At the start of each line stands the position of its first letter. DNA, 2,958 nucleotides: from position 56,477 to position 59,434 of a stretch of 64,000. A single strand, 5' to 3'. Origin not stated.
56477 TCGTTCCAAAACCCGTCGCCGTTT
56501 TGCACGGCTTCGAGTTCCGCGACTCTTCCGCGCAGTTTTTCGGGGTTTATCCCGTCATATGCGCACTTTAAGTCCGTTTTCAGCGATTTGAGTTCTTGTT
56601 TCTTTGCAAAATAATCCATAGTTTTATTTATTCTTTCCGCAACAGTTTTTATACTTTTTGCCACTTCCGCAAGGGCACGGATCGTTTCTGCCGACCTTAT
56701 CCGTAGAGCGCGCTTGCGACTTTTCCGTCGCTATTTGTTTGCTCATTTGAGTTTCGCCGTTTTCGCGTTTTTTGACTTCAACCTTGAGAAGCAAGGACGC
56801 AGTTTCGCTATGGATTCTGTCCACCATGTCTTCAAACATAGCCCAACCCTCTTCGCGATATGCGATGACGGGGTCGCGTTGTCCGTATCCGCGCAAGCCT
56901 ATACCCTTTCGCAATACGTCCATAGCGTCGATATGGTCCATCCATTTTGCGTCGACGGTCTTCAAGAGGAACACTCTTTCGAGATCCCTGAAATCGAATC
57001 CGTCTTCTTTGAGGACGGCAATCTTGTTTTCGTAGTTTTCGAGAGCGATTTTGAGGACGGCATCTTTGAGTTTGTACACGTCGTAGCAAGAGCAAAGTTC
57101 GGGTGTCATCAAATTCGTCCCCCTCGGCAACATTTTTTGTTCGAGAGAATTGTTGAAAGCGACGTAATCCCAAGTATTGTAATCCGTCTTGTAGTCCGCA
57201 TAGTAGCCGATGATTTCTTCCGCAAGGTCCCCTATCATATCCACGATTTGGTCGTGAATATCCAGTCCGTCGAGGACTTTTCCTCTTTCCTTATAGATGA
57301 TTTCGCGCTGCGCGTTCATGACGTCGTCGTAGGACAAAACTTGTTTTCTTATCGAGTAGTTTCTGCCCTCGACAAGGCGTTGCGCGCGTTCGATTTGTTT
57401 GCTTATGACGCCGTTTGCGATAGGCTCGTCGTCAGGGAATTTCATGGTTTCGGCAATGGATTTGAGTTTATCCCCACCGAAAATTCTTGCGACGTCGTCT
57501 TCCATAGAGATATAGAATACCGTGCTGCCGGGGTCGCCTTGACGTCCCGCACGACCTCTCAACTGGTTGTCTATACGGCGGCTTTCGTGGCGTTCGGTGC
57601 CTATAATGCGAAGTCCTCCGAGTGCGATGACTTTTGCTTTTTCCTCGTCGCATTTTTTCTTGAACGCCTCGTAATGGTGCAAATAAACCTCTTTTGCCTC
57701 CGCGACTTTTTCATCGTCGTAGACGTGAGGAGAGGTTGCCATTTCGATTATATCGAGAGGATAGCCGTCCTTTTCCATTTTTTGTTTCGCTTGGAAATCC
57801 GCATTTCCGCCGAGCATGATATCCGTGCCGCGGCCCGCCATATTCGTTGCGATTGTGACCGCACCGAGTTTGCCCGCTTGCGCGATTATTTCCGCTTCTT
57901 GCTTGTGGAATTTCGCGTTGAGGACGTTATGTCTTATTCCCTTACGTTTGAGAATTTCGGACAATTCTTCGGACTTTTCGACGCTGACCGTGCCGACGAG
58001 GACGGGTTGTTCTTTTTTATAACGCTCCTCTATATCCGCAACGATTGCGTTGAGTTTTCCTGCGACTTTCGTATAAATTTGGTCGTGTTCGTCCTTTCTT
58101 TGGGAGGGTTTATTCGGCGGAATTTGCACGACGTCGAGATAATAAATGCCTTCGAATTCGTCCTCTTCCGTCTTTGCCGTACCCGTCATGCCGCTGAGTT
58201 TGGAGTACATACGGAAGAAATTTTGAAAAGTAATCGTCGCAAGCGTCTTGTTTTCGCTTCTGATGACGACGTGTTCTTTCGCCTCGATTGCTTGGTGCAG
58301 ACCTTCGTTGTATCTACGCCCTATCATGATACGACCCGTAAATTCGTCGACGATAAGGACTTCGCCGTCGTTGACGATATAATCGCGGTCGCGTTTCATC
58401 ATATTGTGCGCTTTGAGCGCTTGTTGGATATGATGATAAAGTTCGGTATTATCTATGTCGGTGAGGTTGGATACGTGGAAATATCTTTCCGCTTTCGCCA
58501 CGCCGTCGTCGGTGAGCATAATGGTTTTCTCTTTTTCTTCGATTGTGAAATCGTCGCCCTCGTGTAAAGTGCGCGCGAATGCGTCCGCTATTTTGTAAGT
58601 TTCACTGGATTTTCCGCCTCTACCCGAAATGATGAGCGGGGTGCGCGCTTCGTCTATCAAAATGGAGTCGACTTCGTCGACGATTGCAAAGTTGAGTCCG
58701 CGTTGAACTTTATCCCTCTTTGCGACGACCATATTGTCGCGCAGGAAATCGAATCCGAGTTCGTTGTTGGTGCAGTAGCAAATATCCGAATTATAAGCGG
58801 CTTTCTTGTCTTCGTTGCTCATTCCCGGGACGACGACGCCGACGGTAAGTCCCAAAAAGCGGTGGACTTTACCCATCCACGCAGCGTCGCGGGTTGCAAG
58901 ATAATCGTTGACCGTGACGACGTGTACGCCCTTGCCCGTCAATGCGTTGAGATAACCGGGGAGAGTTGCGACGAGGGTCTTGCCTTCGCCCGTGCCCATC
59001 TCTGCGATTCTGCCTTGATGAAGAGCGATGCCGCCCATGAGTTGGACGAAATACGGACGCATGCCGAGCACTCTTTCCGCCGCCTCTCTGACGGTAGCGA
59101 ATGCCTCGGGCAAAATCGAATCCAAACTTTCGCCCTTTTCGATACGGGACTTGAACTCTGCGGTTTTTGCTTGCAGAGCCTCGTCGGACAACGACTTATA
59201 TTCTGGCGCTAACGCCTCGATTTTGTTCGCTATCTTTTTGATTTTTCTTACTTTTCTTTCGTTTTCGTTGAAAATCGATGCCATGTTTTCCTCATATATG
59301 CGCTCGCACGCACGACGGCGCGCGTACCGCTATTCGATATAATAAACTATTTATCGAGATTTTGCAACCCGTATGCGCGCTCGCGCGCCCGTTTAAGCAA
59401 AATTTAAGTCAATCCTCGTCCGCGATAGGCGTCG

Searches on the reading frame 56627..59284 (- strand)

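Call 95: search_protein_families(library=pfam, proteins=[window:56627-59284:-], max_evalue=1e-8)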
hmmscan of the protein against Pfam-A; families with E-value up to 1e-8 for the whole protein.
window:56627-59284:- (886 aa): 5 families
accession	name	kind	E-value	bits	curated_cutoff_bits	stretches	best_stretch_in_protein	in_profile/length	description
PF07517.20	SecA_DEAD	-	2.1e-130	434.7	24.6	1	3-378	3-290/290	SecA DEAD-like domain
PF21090.3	P-loop_SecA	-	1.3e-89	299.7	27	1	393-619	1-205/205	SecA P-loop domain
PF07516.18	SecA_SW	-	2.3e-63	214.3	26.7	1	621-836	1-200/200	SecA Wing and Scaffold domain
PF01043.26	SecA_PP_bind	-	5.8e-44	149.6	23.5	1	226-334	2-110/110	SecA preprotein cross-linking domain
PF02810.21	SEC-C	-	1.7e-09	37.8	20.4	1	866-884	1-19/19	SEC-C motif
